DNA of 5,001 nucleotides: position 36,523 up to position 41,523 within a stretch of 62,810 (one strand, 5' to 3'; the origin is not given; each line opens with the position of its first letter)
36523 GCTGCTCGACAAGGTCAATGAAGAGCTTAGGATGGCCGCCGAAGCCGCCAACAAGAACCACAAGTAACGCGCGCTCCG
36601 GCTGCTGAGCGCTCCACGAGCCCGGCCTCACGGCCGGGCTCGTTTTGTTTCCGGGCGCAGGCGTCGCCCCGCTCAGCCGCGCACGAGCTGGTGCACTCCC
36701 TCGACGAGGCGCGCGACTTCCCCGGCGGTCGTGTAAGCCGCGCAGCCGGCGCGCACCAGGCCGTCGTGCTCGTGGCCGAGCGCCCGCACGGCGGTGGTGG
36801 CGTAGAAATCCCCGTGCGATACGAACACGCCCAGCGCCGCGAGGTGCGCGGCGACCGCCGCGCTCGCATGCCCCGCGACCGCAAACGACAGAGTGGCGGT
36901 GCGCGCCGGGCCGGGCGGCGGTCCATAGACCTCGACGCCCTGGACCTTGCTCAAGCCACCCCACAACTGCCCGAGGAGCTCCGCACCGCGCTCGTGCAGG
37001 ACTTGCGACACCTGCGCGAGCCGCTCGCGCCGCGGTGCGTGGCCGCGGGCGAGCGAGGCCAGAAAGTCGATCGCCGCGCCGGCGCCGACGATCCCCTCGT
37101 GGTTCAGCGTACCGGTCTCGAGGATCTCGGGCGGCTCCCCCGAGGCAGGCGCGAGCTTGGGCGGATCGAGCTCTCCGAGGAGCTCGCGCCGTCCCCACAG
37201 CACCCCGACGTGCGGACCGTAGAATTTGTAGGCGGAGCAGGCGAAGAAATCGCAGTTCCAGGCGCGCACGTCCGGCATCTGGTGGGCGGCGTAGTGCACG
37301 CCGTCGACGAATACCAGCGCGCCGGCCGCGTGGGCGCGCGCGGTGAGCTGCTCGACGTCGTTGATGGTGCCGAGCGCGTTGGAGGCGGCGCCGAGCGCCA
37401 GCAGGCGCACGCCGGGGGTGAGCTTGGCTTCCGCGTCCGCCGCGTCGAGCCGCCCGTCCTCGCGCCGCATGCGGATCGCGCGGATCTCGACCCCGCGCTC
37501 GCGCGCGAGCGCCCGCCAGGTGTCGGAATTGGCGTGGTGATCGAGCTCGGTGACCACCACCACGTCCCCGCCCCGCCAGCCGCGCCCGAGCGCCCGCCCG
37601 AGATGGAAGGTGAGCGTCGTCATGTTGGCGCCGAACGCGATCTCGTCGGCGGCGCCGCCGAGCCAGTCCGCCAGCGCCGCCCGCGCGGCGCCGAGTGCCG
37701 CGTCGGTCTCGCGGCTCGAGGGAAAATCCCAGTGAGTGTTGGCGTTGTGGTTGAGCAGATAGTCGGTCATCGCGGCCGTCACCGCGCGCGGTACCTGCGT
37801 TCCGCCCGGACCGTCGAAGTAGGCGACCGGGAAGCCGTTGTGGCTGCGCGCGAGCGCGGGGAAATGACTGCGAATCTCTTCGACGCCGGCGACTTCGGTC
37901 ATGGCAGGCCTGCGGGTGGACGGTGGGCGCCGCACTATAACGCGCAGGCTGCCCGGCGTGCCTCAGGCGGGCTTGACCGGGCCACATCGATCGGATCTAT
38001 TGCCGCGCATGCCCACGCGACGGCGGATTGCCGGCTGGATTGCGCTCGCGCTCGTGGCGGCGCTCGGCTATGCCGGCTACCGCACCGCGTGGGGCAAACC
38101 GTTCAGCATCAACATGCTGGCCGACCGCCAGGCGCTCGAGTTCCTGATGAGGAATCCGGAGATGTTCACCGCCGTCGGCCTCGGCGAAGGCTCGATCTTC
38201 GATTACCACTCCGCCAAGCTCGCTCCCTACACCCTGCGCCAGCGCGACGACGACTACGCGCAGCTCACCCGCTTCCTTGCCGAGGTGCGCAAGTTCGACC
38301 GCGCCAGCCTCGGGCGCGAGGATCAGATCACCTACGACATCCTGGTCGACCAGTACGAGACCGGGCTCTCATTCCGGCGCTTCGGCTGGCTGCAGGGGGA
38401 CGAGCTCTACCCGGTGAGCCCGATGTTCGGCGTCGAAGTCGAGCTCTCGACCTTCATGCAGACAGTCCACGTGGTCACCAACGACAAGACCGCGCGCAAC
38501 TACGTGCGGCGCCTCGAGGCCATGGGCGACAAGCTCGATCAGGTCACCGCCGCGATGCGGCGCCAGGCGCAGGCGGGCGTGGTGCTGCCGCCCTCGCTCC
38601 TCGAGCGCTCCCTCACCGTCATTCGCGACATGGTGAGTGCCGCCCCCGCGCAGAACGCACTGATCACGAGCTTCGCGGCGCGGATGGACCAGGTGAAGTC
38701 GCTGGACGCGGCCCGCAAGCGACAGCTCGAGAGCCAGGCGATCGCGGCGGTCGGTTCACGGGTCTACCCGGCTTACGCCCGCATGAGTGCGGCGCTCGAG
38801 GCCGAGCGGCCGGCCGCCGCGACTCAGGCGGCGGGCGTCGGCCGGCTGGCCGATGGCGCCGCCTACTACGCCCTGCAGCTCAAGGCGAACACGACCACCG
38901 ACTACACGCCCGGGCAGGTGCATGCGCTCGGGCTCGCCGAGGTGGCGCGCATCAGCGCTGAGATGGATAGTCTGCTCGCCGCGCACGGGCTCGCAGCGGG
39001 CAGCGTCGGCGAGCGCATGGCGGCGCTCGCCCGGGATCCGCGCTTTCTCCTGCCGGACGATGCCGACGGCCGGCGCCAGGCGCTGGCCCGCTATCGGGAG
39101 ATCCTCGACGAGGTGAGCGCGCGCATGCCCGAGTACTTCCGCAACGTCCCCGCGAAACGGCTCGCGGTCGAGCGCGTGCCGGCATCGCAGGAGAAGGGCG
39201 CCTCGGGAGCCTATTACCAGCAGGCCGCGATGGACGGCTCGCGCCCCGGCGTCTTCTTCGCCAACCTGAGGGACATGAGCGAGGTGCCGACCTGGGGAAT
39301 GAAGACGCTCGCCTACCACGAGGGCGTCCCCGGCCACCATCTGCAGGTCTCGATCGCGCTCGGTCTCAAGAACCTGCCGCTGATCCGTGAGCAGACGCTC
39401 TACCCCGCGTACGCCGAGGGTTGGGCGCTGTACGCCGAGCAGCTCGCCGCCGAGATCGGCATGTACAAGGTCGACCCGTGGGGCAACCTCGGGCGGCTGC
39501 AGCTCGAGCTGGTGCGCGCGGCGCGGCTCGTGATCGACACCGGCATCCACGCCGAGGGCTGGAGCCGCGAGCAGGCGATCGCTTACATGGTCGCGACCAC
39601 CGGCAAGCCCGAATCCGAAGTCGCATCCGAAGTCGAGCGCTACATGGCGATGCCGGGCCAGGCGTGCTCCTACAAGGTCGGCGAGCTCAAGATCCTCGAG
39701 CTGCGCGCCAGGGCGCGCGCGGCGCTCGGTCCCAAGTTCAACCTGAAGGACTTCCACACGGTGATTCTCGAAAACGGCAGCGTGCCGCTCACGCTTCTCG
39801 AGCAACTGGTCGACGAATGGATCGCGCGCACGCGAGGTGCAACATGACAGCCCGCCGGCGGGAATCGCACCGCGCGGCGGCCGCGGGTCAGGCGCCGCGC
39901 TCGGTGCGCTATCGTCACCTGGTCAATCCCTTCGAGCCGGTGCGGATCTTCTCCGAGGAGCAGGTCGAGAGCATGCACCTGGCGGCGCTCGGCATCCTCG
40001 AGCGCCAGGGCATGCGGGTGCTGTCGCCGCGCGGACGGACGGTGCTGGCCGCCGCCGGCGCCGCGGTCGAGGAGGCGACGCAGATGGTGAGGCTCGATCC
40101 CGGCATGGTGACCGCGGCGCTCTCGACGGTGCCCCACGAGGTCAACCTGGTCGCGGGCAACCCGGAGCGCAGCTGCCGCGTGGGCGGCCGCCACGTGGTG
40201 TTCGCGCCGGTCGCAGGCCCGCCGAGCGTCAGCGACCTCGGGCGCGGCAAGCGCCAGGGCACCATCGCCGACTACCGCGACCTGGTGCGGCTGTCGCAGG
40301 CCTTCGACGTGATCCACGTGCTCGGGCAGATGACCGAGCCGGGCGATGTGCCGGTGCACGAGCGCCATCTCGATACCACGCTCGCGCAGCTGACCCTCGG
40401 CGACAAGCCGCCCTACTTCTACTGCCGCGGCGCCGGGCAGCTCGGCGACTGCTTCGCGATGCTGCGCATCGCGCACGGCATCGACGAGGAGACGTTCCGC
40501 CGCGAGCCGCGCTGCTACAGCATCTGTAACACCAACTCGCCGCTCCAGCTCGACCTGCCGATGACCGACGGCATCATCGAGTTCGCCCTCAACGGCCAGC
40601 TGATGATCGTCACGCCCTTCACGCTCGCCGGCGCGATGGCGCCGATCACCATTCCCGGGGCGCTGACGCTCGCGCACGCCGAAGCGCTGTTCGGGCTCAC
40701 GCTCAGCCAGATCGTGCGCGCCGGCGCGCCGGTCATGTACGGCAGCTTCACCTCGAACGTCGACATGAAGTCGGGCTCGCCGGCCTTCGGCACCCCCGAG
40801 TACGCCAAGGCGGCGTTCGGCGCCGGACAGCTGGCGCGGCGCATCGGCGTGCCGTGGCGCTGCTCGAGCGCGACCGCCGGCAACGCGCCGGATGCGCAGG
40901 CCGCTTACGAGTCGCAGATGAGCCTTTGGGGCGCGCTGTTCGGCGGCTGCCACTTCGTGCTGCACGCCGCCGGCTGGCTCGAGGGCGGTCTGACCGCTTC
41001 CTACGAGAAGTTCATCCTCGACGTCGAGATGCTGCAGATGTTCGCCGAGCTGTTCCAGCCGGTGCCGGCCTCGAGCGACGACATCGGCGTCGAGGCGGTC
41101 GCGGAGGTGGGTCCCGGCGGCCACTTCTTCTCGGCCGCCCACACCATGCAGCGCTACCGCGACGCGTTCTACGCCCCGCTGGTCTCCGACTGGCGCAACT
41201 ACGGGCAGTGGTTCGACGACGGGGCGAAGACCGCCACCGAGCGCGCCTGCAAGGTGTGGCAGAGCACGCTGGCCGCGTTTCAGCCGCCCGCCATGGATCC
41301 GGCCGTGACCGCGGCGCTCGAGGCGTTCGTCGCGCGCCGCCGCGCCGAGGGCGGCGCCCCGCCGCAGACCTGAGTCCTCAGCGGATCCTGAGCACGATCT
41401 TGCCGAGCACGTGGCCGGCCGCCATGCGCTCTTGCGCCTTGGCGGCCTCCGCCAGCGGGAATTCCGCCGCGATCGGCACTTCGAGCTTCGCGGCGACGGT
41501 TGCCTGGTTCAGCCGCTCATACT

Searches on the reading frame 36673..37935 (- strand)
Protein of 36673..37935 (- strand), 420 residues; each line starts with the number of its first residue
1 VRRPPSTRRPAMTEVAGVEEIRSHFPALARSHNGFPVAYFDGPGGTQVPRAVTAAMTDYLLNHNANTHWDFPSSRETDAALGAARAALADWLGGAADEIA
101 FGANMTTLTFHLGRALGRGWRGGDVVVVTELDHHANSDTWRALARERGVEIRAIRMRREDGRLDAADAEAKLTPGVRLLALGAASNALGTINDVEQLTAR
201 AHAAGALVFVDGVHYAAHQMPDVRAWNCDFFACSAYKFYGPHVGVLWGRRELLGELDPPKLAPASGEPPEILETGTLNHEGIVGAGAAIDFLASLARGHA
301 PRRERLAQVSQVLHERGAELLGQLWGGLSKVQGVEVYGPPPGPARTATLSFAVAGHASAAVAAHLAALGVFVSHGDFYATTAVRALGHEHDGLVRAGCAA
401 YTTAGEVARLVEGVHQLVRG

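Call 16: search_protein_families(library=pfam, proteins=[window:36673-37935:-], max_evalue=0.001)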
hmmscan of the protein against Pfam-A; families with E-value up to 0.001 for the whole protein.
window:36673-37935:- (420 aa): 3 families
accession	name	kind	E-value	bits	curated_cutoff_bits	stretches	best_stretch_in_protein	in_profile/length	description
PF00266.25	Aminotran_5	-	1.1e-65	222.5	21.5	1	39-410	2-371/371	Aminotransferase class-V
PF00155.27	Aminotran_1_2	-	4.9e-06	26.4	19.7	1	82-215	45-189/361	Aminotransferase class I and II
PF01053.26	Cys_Met_Meta_PP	-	4.8e-05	22.5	27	1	121-248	89-209/381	Cys/Met metabolism PLP-dependent enzyme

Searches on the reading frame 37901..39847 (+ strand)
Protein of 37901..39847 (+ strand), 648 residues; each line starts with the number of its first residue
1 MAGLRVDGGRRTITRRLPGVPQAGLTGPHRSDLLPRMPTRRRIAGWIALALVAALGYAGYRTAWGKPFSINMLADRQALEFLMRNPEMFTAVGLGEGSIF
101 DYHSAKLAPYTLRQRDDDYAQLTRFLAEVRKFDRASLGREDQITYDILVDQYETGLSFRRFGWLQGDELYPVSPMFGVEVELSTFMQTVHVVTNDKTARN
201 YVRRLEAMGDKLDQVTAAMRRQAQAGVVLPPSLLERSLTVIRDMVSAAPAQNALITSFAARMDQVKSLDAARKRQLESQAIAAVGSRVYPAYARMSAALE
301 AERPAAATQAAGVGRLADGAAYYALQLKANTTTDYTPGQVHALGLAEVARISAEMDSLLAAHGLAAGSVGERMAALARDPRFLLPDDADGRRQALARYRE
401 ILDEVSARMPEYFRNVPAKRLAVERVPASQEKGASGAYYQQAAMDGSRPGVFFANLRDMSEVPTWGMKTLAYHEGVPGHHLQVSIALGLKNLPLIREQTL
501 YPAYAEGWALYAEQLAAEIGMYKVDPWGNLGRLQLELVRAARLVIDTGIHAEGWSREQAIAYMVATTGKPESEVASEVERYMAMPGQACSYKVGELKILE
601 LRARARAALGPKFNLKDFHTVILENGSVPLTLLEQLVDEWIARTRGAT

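Call 16: search_protein_families(library=pfam, proteins=[window:37901-39847:+], max_evalue=0.001)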
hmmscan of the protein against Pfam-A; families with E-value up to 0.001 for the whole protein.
window:37901-39847:+ (648 aa): 1 family
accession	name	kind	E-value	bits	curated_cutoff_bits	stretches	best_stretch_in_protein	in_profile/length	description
PF05960.17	DUF885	-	1.2e-163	547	32.4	1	86-637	1-532/532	Bacterial protein of unknown function (DUF885)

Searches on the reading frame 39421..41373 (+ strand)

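Call 16: search_protein_families(library=pfam, proteins=[window:39421-41373:+], max_evalue=0.001)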
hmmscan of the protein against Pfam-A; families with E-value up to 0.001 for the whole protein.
window:39421-41373:+ (650 aa): 1 family
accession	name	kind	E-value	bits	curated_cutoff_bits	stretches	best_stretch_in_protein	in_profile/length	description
PF06253.16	MTTB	-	9.5e-191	634.6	25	1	145-645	3-500/500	Trimethylamine methyltransferase (MTTB)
